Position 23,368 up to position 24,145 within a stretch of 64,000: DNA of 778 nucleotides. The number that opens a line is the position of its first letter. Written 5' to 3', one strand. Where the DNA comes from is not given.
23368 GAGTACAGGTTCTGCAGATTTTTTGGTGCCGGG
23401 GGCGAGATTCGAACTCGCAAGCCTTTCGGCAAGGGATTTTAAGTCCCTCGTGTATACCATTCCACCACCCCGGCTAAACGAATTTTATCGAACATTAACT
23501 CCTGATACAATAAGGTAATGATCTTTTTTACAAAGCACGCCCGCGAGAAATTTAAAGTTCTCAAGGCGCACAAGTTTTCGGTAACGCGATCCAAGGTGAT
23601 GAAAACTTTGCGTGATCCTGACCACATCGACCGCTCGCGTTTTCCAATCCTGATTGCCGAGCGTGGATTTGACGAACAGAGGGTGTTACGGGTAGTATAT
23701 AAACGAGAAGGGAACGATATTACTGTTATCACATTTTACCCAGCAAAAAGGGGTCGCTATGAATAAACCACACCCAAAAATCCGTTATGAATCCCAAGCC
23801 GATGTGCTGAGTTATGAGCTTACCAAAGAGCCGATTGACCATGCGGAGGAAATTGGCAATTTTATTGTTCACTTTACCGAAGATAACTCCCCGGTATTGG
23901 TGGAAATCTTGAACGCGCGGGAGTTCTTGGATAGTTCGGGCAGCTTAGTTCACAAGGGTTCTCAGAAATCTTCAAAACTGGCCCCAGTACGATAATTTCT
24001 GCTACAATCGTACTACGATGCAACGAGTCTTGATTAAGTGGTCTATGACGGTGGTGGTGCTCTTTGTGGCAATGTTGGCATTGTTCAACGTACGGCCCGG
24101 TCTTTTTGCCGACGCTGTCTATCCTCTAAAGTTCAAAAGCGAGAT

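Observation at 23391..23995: DUF4258/DUF2283 toxin-antitoxin-like pair immediately 3' of tRNA-Leu(TAA)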

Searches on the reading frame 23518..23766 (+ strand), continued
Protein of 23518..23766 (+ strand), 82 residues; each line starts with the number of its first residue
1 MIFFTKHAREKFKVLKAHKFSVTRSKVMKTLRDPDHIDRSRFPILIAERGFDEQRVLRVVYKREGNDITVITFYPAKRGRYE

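Call 110: find_related_loci(query=A5, collection=viral_contigs, flank=6000)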
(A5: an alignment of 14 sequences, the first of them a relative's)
Query A5 (82 aa) in viral_contigs; peptide patterns used: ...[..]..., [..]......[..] (x = any residue, [..] = any of these).
18 stretches matched a pattern, but none encodes a relative of the query by tblastn (E <= 1e-3).

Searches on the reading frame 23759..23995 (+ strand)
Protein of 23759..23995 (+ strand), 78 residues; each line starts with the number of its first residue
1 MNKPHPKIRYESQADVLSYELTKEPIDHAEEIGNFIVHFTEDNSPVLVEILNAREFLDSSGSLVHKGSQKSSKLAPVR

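Call 4: search_protein_families(library=pfam, proteins=[window:23759-23995:+], max_evalue=1)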
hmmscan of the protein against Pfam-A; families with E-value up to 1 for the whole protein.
window:23759-23995:+ (78 aa): 1 family
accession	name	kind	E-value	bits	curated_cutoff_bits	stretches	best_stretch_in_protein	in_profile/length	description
PF10049.14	DUF2283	-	1e-07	32.4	23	1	7-54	1-49/49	Protein of unknown function (DUF2283)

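Call 5: search_protein_families(library=ncbifam, proteins=[window:23759-23995:+], max_evalue=1)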
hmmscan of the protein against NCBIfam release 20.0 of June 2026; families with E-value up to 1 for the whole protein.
window:23759-23995:+ (78 aa): 0 families

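Call 8: search_solved_structures(query=window:23759-23995:+, max_evalue=10, show_alignments=2)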
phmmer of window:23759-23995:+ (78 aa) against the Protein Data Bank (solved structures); distinct sequences matched with E-value up to 10: 1.
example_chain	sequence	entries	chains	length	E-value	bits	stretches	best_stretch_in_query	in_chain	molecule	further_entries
7m4z_v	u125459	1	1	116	0.92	13.4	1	17-44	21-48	Ribosomal subunit interface protein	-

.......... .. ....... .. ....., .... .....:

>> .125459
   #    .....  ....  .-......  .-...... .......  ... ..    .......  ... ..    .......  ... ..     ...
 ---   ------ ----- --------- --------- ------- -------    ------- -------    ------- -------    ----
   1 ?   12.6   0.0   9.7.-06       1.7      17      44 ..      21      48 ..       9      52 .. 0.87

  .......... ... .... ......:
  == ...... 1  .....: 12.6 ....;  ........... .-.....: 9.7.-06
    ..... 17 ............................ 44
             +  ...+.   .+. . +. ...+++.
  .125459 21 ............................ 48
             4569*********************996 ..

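Call 10: find_homologous_proteins(query=window:23759-23995:+, max_evalue=0.001)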
Query window:23759-23995:+ (78 aa): 4 proteins with E <= 0.001 among 4 candidates.
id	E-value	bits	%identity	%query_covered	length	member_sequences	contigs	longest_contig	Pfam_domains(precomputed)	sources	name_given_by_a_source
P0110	1.2e-43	164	100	100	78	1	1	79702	PF10049.15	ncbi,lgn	ncbi:MAG: DUF2283 domain-containing protein [Patescibacteria group bacterium]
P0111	4.3e-37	143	90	100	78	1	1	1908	PF10049.15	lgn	-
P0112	3.7e-15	73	61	79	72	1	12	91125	PF10049.15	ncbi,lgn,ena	-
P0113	3.9e-8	51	55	65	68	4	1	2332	PF10049.15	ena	-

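Call 12: find_encoding_contigs(protein=P0111, flank=5000, max_places=3)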
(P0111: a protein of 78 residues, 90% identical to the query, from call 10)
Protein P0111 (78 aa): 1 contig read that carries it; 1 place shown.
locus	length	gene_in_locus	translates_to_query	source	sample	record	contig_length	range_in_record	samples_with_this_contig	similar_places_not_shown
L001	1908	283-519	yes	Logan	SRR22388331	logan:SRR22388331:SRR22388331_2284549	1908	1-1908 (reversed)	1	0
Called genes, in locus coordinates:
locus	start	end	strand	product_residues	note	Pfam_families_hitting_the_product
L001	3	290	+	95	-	?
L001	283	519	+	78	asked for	PF10049:DUF2283 (weak)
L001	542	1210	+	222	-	PF01464:SLT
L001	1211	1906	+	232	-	?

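Call 13: find_encoding_contigs(protein=P0112, flank=6000, max_places=4)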
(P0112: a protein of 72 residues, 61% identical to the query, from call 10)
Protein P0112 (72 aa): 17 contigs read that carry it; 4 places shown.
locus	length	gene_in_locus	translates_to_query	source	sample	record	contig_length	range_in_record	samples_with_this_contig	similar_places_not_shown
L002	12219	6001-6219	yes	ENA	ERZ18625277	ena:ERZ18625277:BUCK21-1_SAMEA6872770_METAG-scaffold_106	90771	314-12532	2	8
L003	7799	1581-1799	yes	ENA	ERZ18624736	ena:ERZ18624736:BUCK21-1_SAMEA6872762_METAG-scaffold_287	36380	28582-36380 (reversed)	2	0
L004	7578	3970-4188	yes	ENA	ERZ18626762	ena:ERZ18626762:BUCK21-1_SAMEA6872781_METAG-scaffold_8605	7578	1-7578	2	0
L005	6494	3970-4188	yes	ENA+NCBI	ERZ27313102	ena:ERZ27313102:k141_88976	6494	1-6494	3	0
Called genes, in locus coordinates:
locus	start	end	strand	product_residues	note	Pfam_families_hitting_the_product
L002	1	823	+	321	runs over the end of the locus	-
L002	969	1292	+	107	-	-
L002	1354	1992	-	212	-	PF01966:HD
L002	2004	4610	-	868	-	PF00772:DnaB, PF03796:DnaB_C, PF13481:AAA_25, PF14890:Intein_splicing, PF14528:LAGLIDADG_3, PF03796:DnaB_C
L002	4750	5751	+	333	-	-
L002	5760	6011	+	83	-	-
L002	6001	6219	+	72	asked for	PF10049:DUF2283 (weak)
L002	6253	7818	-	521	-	PF05496:RuvB_N (faint), PF13177:DNA_pol3_delta2, PF00004:AAA, PF07728:AAA_5 (weak), PF13401:AAA_22 (weak), PF22608:DNAX_ATPase_lid, PF12169:DNA_pol3_gamma3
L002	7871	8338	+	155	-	PF00216:Bac_DNA_binding (weak), PF18291:HU-HIG (weak), PF05157:MshEN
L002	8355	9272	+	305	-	PF11104:PilM_2, PF14450:FtsA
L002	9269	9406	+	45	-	-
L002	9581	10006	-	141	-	PF00293:NUDIX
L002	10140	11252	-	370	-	PF02441:Flavoprotein, PF00596:Aldolase_II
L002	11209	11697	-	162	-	PF00588:SpoU_methylase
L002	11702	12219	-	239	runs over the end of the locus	PF01209:Ubie_methyltran (weak), PF13489:Methyltransf_23 (faint), PF13847:Methyltransf_31, PF08241:Methyltransf_11, PF08242:Methyltransf_12 (faint), PF13649:Methyltransf_25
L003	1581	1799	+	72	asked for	PF10049:DUF2283 (weak)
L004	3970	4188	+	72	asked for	PF10049:DUF2283 (weak)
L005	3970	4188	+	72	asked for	PF10049:DUF2283 (weak)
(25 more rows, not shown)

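Call 33: find_homologous_proteins(query=A3, max_evalue=0.001)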
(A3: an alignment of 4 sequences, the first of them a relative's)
Query A3 (4 sequences) (78 aa, profile of the alignment): 536 proteins with E <= 0.001 among 608 candidates; the best 120 are listed.
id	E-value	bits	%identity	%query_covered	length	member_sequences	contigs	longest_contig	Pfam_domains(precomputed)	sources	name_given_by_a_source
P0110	9.0e-38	146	100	100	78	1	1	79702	PF10049.15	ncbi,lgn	ncbi:MAG: DUF2283 domain-containing protein [Patescibacteria group bacterium]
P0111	2.0e-37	145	90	100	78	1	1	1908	PF10049.15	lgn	-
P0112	2.1e-35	138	61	79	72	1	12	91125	PF10049.15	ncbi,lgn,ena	-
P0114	2.3e-29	119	61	91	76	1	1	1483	PF10049.15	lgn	-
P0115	3.4e-29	118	59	85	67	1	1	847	PF10049.15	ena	-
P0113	4.5e-29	118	55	65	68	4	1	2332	PF10049.15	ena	-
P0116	3.1e-27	112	51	90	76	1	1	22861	PF10049.15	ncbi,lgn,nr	ncbi:MAG: DUF2283 domain-containing protein [bacterium]|nr:DUF2283 domain-containing protein [bacter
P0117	5.4e-27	111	57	83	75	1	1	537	PF10049.15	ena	-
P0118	8.5e-27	111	55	95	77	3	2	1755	PF10049.15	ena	-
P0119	1.1e-26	110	59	85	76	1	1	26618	PF10049.15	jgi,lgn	jgi:hypothetical protein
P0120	1.3e-26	110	59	82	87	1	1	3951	PF10049.15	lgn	-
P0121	1.4e-26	110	55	91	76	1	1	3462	PF10049.15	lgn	-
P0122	1.6e-26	110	62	83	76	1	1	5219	PF10049.15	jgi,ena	-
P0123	3.0e-26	109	55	83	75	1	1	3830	PF10049.15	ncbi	-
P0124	6.4e-26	108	55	97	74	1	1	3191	PF10049.15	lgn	-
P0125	1.8e-25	106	57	83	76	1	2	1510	PF10049.15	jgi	jgi:hypothetical protein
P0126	1.8e-25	106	54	97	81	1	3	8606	PF10049.15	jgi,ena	-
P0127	2.0e-25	106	54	97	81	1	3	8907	PF10049.15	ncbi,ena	-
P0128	4.3e-25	105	58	85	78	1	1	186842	PF10049.15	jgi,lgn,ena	-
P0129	4.8e-25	105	57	86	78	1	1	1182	PF10049.15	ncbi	-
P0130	5.3e-25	105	54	92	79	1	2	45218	PF10049.15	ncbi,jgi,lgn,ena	jgi:hypothetical protein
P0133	7.0e-25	105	55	85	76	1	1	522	PF10049.15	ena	-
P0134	7.2e-25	104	56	90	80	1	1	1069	PF10049.15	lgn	-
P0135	8.3e-25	104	52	91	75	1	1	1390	PF10049.15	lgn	-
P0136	9.2e-25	104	60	77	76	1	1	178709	PF10049.15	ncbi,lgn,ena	-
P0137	9.7e-25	104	52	96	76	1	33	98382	PF10049.15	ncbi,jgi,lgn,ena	ncbi:MAG: DUF2283 domain-containing protein [Patescibacteria group bacterium]|jgi:hypothetical prote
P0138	1.2e-24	104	58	79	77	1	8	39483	PF10049.15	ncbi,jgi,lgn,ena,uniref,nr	ncbi:MAG: hypothetical protein US31_C0011G0036 [Berkelbacteria bacterium GW2011_GWA1_36_9]|uniref:DU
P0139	1.4e-24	104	52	90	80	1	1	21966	PF10049.15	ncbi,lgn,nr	ncbi:MAG: DUF2283 domain-containing protein [bacterium]|nr:DUF2283 domain-containing protein [bacter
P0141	2.8e-24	103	53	95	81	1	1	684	PF10049.15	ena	-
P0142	3.0e-24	103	56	81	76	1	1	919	PF10049.15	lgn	-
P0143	3.2e-24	102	56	85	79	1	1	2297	PF10049.15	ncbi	-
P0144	3.9e-24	102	59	81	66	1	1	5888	PF10049.15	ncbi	ncbi:MAG: DUF2283 domain-containing protein, partial [Patescibacteria group bacterium]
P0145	5.6e-24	102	53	65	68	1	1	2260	PF10049.15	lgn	-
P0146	5.7e-24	102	57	83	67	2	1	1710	PF10049.15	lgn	-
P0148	5.9e-24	102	56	81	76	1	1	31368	PF10049.15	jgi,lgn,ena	-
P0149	6.2e-24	101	64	68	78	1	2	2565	PF10049.15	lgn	-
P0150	8.6e-24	101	52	82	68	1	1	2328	PF10049.15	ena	-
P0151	1.3e-23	100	56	79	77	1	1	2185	PF10049.15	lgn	-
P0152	1.5e-23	100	60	79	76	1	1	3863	PF10049.15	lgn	-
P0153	1.7e-23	100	54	95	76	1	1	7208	PF10049.15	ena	-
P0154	1.8e-23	100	50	90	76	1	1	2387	PF10049.15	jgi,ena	-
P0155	2.0e-23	100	53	65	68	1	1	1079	PF10049.15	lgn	-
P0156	2.3e-23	100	56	91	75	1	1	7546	PF10049.15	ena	-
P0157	3.5e-23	99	49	87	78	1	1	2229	PF10049.15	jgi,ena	-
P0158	5.2e-23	99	48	82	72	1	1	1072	PF10049.15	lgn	-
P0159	6.5e-23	98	50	87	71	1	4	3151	PF10049.15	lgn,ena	-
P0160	6.5e-23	98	48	83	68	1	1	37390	PF10049.15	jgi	jgi:uncharacterized protein YuzE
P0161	9.6e-23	98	46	86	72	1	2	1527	PF10049.15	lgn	-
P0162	1.7e-22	97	51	94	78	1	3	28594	PF10049.15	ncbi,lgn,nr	ncbi:MAG: DUF2283 domain-containing protein [Candidatus Doudnabacteria bacterium]|nr:DUF2283 domain-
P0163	1.8e-22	97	56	85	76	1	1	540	PF10049.15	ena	-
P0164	1.9e-22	97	49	87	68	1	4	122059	PF10049.15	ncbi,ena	-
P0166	2.2e-22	97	47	90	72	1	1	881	PF10049.15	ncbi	-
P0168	2.8e-22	96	61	65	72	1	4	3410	PF10049.15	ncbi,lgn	-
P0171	4.0e-22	96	54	83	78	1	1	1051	PF10049.15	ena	-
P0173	4.5e-22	96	50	77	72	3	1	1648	PF10049.15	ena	-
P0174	5.5e-22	95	48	83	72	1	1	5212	PF10049.15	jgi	-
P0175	6.2e-22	95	46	90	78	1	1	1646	PF10049.15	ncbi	-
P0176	6.5e-22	95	61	65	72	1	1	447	PF10049.15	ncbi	-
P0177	6.5e-22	95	48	77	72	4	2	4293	PF10049.15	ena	-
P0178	6.5e-22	95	54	92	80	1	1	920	PF10049.15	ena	-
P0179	6.5e-22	95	45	91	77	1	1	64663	PF10049.15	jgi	jgi:uncharacterized protein YuzE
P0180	6.9e-22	95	46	90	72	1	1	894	PF10049.15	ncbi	-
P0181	7.1e-22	95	61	65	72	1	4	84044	PF10049.15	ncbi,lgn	-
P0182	7.8e-22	95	51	78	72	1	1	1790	PF10049.15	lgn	-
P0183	9.5e-22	95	56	64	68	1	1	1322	PF10049.15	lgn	-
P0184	9.6e-22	94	51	65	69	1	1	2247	PF10049.15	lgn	-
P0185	1.1e-21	94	57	65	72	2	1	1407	PF10049.15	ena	-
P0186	1.1e-21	94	51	83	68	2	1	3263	PF10049.15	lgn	-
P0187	1.3e-21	94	60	74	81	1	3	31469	PF10049.15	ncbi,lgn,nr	ncbi:MAG: DUF2283 domain-containing protein [Candidatus Doudnabacteria bacterium]|nr:DUF2283 domain-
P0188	1.4e-21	94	46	87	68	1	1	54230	PF10049.15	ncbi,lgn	-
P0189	1.5e-21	94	53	65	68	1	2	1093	PF10049.15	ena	-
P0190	1.6e-21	94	59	79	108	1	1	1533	PF10049.15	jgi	jgi:uncharacterized protein YuzE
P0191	1.6e-21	94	54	82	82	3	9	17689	PF10049.15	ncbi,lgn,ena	ncbi:MAG: DUF2283 domain-containing protein [Patescibacteria group bacterium]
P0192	1.6e-21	94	52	77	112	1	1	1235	PF10049.15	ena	-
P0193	1.7e-21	94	44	90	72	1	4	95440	PF10049.15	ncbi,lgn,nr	ncbi:Uncharacterised protein [uncultured archaeon]|nr:Uncharacterised protein [uncultured archaeon]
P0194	1.8e-21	94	50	77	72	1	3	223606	PF10049.15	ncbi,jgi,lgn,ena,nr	ncbi:MAG: DUF2283 domain-containing protein [Candidatus Methanoperedens sp.]|jgi:hypothetical protei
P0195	2.0e-21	93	55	65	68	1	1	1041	PF10049.15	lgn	-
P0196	2.1e-21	93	53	65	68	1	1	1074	PF10049.15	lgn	-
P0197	2.2e-21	93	57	78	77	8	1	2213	PF10049.15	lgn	-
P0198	2.3e-21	93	45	91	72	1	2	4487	PF10049.15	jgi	jgi:uncharacterized protein YuzE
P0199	2.5e-21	93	59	74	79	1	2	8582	PF10049.15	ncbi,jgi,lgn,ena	-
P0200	2.6e-21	93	45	83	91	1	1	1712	PF10049.15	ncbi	-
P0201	2.8e-21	93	46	87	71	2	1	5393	PF10049.15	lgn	-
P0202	2.9e-21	93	48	78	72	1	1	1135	PF10049.15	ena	-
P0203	2.9e-21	93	48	78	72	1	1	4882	PF10049.15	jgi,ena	-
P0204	2.9e-21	93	52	77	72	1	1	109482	PF10049.15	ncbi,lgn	-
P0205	3.2e-21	93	47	92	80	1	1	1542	PF10049.15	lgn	-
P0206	3.3e-21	93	46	83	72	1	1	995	PF10049.15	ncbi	-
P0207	3.4e-21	93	48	77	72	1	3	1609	PF10049.15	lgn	-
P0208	3.5e-21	93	45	77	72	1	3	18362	PF10049.15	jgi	jgi:uncharacterized protein YuzE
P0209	3.7e-21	93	63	65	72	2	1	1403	PF10049.15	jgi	-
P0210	3.8e-21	93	55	68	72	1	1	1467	PF10049.15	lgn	-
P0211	3.9e-21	93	44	90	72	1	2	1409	PF10049.15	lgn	-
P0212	4.4e-21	92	47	85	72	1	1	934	PF10049.15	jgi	-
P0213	4.4e-21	92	49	78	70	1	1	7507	PF10049.15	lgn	-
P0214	5.3e-21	92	49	87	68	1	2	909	PF10049.15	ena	-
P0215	5.5e-21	92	46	83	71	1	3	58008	PF10049.15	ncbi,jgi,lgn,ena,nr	ncbi:Uncharacterised protein [uncultured archaeon]|nr:Uncharacterised protein [uncultured archaeon]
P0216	5.7e-21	92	54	85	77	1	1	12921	PF10049.15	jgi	jgi:uncharacterized protein YuzE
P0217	5.8e-21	92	53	77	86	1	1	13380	PF10049.15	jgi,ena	-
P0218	7.2e-21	92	42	91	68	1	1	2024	PF10049.15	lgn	-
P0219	7.3e-21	92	45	83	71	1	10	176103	PF10049.15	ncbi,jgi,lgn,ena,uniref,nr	ncbi:MAG: hypothetical protein MPEBLZ_03991 [Candidatus Methanoperedens nitroreducens]|uniref:DUF228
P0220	7.3e-21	92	50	90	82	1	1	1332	PF10049.15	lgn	-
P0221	8.1e-21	92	61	65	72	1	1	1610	PF10049.15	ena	-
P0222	8.4e-21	91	46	91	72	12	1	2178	PF10049.15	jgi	-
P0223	1.0e-20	91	58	73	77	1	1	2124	PF10049.15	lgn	-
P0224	1.1e-20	91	45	83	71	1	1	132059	PF10049.15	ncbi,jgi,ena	-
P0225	1.1e-20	91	54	73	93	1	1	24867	PF10049.15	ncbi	-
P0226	1.1e-20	91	48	83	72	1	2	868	PF10049.15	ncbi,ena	-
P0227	1.2e-20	91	48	77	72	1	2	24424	PF10049.15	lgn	-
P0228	1.2e-20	91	57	65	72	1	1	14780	PF10049.15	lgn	-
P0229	1.2e-20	91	54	85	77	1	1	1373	PF10049.15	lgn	-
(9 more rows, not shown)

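Call 37: search_solved_structures(query=A4, max_evalue=10, show_alignments=3)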
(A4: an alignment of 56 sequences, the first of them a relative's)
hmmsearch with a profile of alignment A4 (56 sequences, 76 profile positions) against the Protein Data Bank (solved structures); distinct sequences matched with E-value up to 10: 1.
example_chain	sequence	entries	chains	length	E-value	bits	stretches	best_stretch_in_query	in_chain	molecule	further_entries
6ie0_A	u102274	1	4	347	0.96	12.5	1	14-51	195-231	(R,R)-butanediol dehydrogenase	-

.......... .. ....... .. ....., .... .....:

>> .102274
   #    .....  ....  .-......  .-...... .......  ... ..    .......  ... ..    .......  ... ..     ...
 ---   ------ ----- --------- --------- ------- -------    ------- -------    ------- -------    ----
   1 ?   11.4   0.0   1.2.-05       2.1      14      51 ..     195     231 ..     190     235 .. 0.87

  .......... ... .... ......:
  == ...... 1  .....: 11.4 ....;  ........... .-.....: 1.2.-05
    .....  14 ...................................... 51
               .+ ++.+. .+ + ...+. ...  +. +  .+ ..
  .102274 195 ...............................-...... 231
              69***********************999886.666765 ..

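Call 45: predict_structure(alignment_id=A4)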
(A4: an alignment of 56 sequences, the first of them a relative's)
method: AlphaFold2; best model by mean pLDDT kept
length: 78 residues; sequences in the alignment: 56
mean_pLDDT: 84.3   pTM: 0.67
mean pLDDT of the five models: 84.3, 83.8, 83.6, 82.8, 82.6
residues with pLDDT >= 90: 52; 70-90: 8; 50-70: 11; < 50: 7
segments of 3 or more residues with pLDDT < 50: 73-78
pLDDT, mean of each block of 10 residues (from residue 1): 77 96 96 97 97 92 65 47
secondary structure, 60 per line:
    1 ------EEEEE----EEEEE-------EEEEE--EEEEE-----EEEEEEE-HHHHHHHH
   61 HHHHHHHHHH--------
elements in order: E7-11 E16-20 E28-32 E35-39 E45-51 H53-70

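Call 71: search_protein_families(library=padloc, proteins=[window:23759-23995:+], max_evalue=1)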
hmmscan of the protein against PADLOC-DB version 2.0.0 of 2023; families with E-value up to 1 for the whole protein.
window:23759-23995:+ (78 aa): 0 families

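Call 72: search_protein_families(library=phrogs, proteins=[window:23759-23995:+], max_evalue=1)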
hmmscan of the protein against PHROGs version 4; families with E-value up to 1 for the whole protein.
window:23759-23995:+ (78 aa): 0 families

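Call 103: fold_search(model_id=the predicted structure, library=pdb)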
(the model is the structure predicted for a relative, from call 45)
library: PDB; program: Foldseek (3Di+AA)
matches with E <= 10: 585; with E <= 0.001: 0
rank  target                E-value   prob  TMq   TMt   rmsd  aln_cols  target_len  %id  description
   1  2rhk_A                2.1e-01  0.92  0.41  0.29   5.1        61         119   15  Crystal structure of influenza A NS1A protein in complex with F2F3 fragment of human cellular factor CPSF30, Northeast (released 2008-07-01)
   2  9a77_B                2.6e-01  1.00  0.56  0.23   1.6        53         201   21  Integrative model of GATB-YTPR by crosslinking MS and deep learning (released 2024-09-18)
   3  3o9u_F                3.0e-01  0.69  0.40  0.29  10.4        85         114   15  Effector domain of influenza A/PR/8/34 NS1 (released 2011-05-11)
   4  8wa0_C                3.1e-01  0.41  0.29  0.05  13.6        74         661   11  The cryo-EM structure of the Nicotiana tabacum PEP-PAP-TEC1 (released 2024-03-13)
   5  3l4q_A                3.5e-01  0.63  0.39  0.27  10.0        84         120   12  Structural insights into phosphoinositide 3-kinase activation by the influenza A virus NS1 protein (released 2010-02-02)
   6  7vmc_C                4.0e-01  0.91  0.38  0.18   2.4        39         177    8  Crystal structure of EF-Tu/CdiA/CdiI (released 2022-03-30)
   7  6nu0_MODEL_1_A        4.0e-01  0.87  0.41  0.28   5.3        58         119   12  Solution NMR structure of 1918 NS1 effector domain (released 2020-01-08)
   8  3m5r_D                4.0e-01  0.82  0.41  0.28   5.5        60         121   12  Crystal Structure of Swine Flu Virus NS1 Effector Domain from H1N1 Influenza A/California/07/2009 (released 2010-04-07)
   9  8qma_T                4.0e-01  0.38  0.33  0.07  13.2        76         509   16  Structure of the plastid-encoded RNA polymerase complex (PEP) from Sinapis alba (released 2024-03-06)
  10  3m5r_A                4.3e-01  0.80  0.41  0.27   6.0        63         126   11  Crystal Structure of Swine Flu Virus NS1 Effector Domain from H1N1 Influenza A/California/07/2009 (released 2010-04-07)
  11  4k90_B                4.3e-01  0.08  0.18  0.10  15.0        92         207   14  Extracellular metalloproteinase from Aspergillus (released 2013-10-23)
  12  3o9t_B                4.5e-01  0.60  0.40  0.27  10.0        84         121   12  Effector domain from influenza A/PR/8/34 NS1 (released 2011-05-11)
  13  4pxw_B                4.5e-01  0.20  0.21  0.07  12.1        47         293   11  Crystal structure of human DCAF1 WD40 repeats (Q1250L) (released 2014-04-16)
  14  3d6r_A                4.8e-01  0.75  0.43  0.31   9.6        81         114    9  Structure of an avian influenza A virus NS1 protein effector domain (released 2008-08-12)
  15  3o9s_B                5.1e-01  0.72  0.44  0.30   9.5        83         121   12  Effector domain of influenza A/PR/8/34 NS1 (released 2011-05-11)
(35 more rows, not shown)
